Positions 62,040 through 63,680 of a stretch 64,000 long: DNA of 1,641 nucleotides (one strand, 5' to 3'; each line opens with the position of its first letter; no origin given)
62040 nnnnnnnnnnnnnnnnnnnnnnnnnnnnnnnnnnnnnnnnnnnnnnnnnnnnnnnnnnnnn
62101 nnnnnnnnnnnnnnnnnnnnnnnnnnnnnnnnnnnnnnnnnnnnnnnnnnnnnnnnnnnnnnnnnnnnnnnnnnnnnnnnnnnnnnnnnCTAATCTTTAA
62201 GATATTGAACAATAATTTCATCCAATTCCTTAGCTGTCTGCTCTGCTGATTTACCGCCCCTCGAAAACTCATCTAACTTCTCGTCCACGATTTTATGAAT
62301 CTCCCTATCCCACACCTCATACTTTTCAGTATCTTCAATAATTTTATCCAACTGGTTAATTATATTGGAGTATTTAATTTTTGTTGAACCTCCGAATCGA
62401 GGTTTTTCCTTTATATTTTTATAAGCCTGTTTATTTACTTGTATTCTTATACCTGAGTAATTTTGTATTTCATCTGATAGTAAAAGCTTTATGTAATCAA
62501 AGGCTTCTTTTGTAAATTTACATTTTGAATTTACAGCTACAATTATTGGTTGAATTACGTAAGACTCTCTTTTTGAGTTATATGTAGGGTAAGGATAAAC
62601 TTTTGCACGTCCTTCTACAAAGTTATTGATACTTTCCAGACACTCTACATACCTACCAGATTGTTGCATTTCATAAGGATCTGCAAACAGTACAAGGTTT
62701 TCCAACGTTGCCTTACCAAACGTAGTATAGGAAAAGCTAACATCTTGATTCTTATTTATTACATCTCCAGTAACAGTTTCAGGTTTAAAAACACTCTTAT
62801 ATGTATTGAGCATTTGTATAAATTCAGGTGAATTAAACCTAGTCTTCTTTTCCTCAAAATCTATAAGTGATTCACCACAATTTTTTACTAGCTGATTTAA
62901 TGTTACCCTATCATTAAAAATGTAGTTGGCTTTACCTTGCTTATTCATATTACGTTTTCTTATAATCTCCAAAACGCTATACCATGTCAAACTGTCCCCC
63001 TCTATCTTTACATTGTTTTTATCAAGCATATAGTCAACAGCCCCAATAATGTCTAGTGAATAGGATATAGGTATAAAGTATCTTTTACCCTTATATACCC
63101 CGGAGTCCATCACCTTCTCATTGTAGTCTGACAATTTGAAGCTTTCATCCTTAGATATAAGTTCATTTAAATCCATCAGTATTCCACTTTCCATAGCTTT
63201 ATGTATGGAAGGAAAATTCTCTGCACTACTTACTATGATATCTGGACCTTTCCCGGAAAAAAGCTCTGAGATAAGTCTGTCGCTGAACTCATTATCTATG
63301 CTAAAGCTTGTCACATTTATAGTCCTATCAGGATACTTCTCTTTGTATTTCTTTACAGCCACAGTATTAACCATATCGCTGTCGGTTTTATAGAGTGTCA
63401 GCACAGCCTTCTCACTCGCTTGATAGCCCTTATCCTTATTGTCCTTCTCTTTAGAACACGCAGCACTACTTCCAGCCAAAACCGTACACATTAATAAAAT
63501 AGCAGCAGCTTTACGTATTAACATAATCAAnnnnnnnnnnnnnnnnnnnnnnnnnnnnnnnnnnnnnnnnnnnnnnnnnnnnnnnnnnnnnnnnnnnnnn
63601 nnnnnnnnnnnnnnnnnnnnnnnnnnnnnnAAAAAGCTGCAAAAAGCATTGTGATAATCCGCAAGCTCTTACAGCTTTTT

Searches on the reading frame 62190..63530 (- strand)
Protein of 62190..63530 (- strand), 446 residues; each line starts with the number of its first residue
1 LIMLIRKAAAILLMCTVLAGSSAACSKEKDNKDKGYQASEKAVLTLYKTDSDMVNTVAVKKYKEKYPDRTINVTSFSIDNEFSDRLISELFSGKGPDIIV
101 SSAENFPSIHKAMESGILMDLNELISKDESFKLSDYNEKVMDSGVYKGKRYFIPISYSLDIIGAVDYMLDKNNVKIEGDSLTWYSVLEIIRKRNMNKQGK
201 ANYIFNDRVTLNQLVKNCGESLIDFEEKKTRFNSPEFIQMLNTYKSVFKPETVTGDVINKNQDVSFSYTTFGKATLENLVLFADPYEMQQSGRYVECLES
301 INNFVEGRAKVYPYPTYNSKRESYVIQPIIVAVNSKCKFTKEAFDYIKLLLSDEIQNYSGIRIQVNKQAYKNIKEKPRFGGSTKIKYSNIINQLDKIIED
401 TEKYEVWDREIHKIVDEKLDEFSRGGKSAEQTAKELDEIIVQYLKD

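Call 26: search_protein_families(library=pfam, proteins=[window:62190-63530:-])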
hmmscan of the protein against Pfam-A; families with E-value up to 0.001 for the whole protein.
window:62190-63530:- (446 aa): 1 family
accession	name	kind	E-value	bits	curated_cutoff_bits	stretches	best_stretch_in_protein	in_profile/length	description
PF01547.30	SBP_bac_1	-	4.5e-06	27.3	26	1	58-356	14-306/307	Bacterial extracellular solute-binding protein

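Call 32: find_encoding_contigs(protein=window:62190-63530:-, flank=10000, max_places=3)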
Protein window:62190-63530:- (446 aa): no gene with exactly this product is on record in the collection.
